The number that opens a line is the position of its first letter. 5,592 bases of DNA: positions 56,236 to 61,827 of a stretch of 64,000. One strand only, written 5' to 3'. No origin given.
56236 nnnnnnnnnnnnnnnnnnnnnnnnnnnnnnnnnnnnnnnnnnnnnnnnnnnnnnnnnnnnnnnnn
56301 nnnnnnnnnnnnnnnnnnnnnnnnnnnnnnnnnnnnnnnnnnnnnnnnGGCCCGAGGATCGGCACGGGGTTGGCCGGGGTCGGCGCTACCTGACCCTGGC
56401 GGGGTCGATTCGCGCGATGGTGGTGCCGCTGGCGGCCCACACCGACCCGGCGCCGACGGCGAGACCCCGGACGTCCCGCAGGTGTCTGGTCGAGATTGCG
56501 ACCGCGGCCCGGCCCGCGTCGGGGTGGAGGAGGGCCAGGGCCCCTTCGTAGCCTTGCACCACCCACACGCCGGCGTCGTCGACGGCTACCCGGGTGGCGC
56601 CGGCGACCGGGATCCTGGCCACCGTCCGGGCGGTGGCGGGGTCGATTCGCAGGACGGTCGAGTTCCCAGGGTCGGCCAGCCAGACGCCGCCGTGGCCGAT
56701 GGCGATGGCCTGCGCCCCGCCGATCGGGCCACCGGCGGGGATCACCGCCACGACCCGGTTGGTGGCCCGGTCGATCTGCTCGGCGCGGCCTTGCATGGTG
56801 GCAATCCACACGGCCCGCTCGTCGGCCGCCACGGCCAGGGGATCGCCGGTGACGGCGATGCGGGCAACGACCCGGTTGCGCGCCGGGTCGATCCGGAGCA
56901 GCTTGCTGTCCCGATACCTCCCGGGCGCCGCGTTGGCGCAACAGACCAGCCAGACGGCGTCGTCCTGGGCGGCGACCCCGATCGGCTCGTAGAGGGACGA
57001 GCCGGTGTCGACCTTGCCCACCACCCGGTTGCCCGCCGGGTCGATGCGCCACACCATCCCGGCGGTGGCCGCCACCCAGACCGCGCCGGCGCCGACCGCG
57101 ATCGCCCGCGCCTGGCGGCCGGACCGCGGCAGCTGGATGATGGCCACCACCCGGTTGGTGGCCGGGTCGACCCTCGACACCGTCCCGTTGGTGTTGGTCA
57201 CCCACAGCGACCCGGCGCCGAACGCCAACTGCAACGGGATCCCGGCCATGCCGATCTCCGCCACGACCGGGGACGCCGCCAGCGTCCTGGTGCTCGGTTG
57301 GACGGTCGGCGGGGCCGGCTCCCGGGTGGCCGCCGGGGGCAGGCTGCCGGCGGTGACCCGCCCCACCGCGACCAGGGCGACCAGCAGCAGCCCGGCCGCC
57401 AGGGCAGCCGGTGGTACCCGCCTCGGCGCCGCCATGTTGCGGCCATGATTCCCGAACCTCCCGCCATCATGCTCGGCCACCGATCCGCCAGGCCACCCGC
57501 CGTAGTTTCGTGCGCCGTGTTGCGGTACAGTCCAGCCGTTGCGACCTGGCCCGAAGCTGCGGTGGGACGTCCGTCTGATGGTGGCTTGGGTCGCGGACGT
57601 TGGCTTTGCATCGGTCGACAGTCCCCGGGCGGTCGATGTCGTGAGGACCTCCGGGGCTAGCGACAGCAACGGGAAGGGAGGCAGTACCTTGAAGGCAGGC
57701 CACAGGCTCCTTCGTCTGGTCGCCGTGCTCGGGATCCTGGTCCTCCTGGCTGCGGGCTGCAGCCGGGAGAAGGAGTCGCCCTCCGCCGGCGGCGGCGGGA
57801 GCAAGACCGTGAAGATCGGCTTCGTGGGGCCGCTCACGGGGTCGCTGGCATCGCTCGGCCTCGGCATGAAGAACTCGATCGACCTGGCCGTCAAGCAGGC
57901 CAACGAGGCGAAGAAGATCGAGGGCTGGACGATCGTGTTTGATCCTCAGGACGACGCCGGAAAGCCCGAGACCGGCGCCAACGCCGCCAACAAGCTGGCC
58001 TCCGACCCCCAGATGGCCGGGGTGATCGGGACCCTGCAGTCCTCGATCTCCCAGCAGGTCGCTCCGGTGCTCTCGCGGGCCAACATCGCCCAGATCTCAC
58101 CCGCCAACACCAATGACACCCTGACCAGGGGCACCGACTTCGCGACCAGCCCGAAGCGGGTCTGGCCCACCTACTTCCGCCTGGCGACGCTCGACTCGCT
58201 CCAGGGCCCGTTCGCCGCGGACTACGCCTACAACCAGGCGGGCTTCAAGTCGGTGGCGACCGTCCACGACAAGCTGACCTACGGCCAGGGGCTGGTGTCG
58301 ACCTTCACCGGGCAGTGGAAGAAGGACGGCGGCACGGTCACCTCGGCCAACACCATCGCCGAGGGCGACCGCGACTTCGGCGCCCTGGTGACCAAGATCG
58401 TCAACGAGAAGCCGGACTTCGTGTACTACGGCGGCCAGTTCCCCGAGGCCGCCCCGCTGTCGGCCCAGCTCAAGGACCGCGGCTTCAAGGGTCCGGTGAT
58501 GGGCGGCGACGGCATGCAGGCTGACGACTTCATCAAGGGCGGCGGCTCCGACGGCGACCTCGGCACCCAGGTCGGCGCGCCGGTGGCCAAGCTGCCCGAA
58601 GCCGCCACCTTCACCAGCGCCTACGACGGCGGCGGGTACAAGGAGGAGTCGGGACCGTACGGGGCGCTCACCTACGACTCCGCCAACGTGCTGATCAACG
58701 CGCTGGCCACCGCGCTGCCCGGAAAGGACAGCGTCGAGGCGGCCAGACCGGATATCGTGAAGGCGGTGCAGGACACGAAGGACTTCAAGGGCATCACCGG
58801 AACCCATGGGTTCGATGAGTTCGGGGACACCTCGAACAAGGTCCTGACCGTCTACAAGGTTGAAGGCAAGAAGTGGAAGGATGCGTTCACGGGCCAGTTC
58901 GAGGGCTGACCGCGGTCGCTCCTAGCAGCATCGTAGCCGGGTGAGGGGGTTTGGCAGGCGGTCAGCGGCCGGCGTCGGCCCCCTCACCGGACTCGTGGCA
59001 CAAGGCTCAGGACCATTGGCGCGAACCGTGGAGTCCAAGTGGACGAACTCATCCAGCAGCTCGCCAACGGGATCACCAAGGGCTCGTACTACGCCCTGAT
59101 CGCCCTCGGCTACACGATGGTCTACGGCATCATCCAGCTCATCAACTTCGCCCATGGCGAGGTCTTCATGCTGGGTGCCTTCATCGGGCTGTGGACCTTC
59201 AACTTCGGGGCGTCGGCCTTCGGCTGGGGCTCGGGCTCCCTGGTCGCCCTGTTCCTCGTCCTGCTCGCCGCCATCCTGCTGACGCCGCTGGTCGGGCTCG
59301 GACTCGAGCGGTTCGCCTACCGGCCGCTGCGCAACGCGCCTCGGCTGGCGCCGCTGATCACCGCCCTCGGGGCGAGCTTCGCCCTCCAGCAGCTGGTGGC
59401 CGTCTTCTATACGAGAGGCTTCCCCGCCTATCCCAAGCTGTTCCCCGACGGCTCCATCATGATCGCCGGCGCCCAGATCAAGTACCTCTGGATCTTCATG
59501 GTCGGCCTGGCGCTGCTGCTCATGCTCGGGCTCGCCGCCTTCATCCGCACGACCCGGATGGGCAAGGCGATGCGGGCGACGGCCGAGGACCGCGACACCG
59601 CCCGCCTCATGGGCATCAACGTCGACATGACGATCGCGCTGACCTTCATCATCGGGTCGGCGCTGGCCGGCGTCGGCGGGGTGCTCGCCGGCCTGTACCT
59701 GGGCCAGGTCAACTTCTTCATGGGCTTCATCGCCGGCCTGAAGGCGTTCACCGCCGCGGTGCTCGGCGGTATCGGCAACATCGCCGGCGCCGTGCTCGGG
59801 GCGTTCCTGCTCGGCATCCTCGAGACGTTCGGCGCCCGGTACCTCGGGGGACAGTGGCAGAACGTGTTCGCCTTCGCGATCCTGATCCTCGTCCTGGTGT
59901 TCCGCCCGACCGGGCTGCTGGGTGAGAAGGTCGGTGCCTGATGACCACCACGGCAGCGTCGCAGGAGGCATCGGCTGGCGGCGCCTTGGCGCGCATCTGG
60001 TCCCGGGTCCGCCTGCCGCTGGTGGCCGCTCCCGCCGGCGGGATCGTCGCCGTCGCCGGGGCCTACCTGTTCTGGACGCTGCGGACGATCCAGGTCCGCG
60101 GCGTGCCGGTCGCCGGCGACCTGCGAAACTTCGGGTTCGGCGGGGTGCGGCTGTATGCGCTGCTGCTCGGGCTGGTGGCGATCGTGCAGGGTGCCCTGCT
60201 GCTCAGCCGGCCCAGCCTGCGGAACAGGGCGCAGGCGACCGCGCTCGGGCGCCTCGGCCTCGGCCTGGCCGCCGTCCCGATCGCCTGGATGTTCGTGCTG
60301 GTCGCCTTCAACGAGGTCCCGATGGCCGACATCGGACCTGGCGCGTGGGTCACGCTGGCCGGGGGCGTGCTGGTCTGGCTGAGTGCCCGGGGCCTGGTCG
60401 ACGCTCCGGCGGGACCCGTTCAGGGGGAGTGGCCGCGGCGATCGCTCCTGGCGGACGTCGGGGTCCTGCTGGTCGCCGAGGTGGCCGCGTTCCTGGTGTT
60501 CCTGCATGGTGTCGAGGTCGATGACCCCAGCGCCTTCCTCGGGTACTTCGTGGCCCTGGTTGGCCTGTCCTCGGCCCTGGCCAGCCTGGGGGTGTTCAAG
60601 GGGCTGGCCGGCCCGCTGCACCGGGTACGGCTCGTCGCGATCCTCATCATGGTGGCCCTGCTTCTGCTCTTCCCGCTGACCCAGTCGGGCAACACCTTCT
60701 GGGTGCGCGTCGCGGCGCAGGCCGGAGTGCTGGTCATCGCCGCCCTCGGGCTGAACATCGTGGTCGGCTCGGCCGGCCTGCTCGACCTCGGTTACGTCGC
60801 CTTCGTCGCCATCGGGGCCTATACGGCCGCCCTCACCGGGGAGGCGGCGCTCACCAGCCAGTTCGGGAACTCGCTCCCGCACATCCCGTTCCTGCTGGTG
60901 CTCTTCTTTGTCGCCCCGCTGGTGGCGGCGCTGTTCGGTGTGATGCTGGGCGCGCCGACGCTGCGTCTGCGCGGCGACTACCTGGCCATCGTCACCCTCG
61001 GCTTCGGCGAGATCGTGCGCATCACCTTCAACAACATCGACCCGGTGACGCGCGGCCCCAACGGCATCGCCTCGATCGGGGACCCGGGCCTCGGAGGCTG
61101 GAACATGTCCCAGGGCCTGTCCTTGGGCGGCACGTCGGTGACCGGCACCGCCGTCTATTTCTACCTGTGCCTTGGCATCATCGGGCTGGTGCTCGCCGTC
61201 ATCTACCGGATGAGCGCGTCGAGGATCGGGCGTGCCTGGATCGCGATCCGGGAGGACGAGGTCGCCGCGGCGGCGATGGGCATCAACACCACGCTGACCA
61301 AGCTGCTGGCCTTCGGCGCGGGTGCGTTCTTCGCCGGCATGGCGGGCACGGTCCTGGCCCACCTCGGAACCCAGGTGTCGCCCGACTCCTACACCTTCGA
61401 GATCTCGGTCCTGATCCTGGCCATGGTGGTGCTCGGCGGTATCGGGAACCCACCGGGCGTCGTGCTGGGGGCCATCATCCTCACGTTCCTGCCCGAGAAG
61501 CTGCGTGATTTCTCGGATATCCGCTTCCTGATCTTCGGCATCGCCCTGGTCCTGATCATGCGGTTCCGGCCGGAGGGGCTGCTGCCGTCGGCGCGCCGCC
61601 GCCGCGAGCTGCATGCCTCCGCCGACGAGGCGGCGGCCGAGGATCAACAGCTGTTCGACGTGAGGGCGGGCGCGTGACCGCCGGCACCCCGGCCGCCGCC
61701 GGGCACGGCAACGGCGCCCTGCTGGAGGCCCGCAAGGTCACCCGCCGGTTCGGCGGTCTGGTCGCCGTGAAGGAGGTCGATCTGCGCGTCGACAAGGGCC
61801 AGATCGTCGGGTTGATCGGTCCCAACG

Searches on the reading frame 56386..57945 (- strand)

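Call 40: search_protein_families(library=pfam, proteins=[window:56386-57945:-])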
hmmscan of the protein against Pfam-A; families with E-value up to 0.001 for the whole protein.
window:56386-57945:- (519 aa): 2 families
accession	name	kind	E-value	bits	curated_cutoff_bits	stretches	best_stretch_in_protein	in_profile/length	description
PF21959.2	DUF6923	-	1.4e-08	35.2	27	0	244-306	96-162/234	Repeat of unknown function (DUF6923)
PF16819.11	DUF5074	-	0.00013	21.6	27.2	0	249-367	113-225/353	Domain of unknown function (DUF5074)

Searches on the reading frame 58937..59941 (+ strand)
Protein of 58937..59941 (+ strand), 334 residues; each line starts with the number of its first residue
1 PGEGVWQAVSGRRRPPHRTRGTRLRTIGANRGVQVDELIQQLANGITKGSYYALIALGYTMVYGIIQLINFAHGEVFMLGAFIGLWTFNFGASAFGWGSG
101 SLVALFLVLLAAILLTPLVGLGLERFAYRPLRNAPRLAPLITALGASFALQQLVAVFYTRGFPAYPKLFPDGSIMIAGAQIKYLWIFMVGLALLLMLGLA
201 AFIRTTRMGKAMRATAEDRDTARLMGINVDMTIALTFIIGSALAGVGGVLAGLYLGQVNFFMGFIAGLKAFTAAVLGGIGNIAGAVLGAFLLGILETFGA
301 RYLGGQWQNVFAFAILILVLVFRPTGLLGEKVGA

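Call 40: search_protein_families(library=pfam, proteins=[window:58937-59941:+])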
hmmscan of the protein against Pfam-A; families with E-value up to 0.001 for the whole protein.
window:58937-59941:+ (334 aa): 1 family
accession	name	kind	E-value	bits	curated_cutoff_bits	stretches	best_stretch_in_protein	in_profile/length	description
PF02653.21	BPD_transp_2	-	7.9e-46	156.8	26.8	1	42-320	2-269/269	Branched-chain amino acid transport system / permease component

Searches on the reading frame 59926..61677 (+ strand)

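Call 40: search_protein_families(library=pfam, proteins=[window:59926-61677:+])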
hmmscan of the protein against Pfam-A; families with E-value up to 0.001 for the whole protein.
window:59926-61677:+ (583 aa): 1 family
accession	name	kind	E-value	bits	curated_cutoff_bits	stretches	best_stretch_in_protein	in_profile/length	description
PF02653.21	BPD_transp_2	-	2.4e-44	151.9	26.8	1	260-544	3-268/269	Branched-chain amino acid transport system / permease component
